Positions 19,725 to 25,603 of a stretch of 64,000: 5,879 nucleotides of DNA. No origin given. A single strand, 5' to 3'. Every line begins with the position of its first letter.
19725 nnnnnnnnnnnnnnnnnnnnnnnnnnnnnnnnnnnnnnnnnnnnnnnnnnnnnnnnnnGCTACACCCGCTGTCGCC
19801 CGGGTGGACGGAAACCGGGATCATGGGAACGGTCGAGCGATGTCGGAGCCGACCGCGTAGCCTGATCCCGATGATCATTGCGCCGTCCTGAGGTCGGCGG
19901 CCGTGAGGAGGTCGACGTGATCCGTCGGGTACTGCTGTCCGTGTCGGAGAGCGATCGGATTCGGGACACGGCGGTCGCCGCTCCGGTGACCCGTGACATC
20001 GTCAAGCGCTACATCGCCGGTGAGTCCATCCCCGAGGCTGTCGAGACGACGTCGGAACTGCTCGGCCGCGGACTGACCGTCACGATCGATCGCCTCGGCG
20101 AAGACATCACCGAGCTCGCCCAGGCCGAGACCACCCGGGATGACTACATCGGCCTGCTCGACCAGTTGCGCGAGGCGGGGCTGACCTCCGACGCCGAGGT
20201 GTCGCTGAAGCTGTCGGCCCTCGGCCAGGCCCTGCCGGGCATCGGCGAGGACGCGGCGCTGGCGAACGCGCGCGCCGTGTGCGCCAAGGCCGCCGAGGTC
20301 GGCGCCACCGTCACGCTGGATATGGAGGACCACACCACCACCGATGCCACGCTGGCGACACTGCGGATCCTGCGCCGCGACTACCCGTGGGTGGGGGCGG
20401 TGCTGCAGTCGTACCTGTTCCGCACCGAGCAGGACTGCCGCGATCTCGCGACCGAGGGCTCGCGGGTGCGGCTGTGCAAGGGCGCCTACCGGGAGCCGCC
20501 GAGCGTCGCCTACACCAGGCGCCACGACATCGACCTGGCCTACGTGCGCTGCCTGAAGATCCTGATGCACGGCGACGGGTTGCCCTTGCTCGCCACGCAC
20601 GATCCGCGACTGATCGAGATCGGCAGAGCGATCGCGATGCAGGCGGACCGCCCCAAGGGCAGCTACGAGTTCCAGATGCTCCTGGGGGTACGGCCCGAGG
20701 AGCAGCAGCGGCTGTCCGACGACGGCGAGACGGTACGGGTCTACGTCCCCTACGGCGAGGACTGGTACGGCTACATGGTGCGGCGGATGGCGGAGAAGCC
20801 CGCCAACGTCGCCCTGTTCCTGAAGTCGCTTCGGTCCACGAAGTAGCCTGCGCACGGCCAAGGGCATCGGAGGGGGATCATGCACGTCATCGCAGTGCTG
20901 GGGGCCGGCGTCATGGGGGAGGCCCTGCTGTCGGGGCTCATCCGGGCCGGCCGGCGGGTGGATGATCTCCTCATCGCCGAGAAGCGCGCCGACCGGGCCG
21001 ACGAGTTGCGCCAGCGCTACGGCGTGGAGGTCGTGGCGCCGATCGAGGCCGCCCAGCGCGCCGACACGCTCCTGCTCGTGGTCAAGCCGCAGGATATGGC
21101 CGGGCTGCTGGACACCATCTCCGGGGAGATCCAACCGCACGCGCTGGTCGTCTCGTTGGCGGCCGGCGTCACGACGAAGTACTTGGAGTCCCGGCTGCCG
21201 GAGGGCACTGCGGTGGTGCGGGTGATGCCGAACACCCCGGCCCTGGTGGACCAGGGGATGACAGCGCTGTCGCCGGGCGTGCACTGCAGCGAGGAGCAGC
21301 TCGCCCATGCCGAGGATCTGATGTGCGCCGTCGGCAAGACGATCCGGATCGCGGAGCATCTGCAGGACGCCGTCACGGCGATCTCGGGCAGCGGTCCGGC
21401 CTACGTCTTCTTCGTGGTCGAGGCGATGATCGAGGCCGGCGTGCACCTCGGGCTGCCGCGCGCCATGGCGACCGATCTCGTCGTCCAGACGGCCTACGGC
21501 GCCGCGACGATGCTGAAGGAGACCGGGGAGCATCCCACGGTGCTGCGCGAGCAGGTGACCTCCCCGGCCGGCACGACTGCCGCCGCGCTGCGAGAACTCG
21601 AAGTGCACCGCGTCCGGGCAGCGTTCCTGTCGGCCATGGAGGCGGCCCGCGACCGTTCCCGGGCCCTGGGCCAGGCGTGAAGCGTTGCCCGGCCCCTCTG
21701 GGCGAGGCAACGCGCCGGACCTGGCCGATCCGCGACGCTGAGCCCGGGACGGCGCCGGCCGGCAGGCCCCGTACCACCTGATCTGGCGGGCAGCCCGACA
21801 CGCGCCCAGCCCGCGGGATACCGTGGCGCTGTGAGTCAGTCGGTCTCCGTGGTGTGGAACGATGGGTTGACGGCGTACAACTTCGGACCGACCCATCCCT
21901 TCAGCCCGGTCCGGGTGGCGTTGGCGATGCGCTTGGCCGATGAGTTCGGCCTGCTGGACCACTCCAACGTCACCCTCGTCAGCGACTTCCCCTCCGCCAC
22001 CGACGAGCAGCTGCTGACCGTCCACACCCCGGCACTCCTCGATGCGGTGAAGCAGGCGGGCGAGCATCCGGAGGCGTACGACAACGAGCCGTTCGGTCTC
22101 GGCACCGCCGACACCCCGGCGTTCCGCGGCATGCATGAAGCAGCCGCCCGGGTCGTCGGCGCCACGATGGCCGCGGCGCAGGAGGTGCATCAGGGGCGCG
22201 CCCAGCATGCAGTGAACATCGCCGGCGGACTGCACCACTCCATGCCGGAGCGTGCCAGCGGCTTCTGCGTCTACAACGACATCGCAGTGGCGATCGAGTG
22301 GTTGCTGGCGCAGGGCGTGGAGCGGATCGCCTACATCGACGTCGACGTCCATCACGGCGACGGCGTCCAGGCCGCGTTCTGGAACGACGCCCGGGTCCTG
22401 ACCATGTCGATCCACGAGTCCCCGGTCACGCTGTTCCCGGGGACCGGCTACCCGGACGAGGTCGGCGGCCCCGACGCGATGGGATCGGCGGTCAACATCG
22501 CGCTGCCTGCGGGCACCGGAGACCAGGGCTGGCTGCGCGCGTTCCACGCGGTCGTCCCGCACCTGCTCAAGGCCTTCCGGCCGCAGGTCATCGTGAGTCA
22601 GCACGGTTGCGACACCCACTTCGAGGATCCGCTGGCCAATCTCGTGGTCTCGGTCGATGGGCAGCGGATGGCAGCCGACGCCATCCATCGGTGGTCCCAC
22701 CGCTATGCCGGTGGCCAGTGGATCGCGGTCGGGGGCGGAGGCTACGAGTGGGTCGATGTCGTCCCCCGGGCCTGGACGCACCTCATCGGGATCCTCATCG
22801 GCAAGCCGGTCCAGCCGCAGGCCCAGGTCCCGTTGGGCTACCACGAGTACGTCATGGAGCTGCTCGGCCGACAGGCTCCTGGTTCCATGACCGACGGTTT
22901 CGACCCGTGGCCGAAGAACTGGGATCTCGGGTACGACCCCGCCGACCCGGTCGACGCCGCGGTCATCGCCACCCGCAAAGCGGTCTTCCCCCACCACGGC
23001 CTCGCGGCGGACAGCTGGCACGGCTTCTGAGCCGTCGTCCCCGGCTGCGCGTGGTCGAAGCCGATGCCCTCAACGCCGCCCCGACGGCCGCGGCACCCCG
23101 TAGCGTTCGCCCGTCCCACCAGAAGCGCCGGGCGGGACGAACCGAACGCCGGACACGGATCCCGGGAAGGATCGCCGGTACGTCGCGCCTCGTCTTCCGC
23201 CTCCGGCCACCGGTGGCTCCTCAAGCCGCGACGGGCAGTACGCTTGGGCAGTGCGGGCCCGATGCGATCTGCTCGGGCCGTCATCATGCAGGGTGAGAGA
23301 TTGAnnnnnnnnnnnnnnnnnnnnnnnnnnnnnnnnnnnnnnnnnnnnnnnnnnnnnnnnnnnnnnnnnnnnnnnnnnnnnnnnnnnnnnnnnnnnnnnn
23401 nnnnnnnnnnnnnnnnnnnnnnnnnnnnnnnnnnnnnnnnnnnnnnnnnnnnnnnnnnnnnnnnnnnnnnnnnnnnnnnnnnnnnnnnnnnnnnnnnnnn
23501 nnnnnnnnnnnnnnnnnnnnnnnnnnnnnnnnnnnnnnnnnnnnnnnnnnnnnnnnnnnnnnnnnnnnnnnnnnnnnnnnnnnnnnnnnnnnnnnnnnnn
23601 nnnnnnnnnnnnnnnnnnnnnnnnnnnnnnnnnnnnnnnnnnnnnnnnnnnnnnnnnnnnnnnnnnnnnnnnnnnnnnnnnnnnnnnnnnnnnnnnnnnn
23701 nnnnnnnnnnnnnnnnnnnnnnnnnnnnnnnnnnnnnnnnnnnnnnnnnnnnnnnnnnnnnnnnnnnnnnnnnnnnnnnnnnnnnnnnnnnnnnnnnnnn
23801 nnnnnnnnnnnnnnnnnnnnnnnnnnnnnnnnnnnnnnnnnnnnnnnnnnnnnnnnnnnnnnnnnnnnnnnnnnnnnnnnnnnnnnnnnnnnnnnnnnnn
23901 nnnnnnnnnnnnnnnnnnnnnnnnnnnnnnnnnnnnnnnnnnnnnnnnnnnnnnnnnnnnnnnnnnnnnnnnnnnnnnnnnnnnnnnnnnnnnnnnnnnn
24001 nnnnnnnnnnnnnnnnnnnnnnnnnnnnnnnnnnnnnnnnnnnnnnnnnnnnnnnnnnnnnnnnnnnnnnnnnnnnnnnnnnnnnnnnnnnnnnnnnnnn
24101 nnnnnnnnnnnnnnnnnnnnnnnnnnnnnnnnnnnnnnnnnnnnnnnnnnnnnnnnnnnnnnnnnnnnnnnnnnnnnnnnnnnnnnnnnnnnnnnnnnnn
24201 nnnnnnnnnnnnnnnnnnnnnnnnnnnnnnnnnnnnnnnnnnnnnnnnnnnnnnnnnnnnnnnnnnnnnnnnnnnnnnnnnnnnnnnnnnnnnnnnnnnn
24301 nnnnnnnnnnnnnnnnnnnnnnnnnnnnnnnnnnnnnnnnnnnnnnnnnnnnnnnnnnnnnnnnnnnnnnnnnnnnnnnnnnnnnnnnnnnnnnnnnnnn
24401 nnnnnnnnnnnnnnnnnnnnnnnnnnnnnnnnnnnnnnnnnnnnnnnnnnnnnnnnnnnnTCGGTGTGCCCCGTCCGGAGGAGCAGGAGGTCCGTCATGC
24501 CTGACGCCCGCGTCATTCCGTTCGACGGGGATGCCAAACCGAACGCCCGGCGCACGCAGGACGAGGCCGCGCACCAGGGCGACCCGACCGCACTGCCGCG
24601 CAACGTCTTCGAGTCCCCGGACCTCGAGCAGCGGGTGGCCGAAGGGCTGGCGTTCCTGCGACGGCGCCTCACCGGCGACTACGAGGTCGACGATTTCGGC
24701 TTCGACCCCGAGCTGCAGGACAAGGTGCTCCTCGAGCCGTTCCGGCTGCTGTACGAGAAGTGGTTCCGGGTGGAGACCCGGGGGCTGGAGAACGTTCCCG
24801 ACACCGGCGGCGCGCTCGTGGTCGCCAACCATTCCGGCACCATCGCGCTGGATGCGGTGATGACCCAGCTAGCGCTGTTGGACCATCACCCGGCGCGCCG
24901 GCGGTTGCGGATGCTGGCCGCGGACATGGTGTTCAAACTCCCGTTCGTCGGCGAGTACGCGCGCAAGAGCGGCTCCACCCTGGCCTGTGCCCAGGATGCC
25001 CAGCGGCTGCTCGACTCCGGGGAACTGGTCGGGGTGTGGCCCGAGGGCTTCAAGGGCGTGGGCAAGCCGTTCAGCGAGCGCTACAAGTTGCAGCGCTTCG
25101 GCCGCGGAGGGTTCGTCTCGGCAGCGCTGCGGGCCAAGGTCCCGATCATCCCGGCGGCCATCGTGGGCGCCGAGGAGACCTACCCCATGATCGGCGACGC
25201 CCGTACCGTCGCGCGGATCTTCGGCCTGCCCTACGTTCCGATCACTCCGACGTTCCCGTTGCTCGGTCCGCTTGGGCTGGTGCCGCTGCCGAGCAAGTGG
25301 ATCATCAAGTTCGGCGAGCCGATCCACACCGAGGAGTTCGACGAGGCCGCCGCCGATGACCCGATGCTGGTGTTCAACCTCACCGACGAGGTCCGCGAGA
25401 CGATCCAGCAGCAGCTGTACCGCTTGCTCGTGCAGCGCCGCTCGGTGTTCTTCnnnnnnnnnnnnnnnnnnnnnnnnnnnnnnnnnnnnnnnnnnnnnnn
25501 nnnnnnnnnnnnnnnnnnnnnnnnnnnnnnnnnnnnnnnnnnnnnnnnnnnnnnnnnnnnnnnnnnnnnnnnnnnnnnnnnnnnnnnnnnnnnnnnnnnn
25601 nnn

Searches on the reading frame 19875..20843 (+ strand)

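Call 74: search_protein_families(library=pfam, proteins=[window:19875-20843:+], max_evalue=0.00001)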
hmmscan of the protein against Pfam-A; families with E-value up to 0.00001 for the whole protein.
window:19875-20843:+ (323 aa): 1 family
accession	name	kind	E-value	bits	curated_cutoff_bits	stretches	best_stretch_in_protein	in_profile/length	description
PF01619.24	Pro_dh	-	1.3e-29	104.1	27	1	56-311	2-272/278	Proline dehydrogenase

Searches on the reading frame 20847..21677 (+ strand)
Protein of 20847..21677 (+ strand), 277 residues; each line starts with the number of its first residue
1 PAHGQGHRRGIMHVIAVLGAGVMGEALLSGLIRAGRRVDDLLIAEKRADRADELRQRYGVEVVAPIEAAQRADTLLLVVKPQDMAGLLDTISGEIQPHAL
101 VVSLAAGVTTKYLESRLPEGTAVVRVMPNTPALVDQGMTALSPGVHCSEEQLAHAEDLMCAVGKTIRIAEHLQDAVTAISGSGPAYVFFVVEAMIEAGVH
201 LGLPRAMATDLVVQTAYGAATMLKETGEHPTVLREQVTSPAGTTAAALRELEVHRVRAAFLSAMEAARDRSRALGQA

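Call 75: search_protein_families(library=pfam, proteins=[window:20847-21677:+], max_evalue=0.00001)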
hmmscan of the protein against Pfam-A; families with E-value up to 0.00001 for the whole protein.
window:20847-21677:+ (277 aa): 2 families
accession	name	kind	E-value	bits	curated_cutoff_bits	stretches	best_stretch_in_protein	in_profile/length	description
PF14748.11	P5CR_dimer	-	5.6e-39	133.1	25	1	170-273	1-104/105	Pyrroline-5-carboxylate reductase dimerisation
PF03807.23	F420_oxidored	-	4.2e-17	63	21.6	1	15-107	2-94/94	NADP oxidoreductase coenzyme F420-dependent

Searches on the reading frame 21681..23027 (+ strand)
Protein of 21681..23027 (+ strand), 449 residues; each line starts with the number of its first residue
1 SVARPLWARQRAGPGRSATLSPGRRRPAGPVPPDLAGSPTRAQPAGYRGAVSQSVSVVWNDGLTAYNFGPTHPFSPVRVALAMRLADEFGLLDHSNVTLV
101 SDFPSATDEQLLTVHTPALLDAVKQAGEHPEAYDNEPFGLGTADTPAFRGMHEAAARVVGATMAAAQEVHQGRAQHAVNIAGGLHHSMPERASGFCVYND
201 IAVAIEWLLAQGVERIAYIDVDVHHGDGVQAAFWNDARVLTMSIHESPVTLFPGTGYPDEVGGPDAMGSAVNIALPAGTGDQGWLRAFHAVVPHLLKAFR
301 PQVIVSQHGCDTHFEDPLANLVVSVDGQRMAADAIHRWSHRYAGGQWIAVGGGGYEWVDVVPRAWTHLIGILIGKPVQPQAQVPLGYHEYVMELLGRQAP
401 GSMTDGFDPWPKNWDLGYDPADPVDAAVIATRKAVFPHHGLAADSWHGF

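Call 75: search_protein_families(library=pfam, proteins=[window:21681-23027:+], max_evalue=0.00001)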
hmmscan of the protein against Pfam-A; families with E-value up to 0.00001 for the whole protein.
window:21681-23027:+ (449 aa): 1 family
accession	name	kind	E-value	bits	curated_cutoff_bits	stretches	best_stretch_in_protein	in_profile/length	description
PF00850.24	Hist_deacetyl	-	1.4e-83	281.1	27.9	1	72-370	1-296/298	Histone deacetylase domain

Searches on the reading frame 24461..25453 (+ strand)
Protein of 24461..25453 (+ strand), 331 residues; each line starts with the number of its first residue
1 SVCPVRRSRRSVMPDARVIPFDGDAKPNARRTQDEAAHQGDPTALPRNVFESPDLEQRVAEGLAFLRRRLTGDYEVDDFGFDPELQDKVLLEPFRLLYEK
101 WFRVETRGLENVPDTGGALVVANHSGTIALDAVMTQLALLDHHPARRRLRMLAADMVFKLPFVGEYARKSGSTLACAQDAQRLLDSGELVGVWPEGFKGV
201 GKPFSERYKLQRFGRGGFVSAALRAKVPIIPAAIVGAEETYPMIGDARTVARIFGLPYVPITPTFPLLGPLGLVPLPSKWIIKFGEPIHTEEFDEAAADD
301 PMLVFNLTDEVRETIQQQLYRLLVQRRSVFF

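Call 75: search_protein_families(library=pfam, proteins=[window:24461-25453:+], max_evalue=0.00001)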
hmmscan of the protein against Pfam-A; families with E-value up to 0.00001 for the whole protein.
window:24461-25453:+ (331 aa): 1 family
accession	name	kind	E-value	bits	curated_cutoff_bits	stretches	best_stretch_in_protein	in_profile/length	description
PF01553.26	Acyltransferase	-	7.8e-20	71.5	23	1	103-234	1-131/132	Acyltransferase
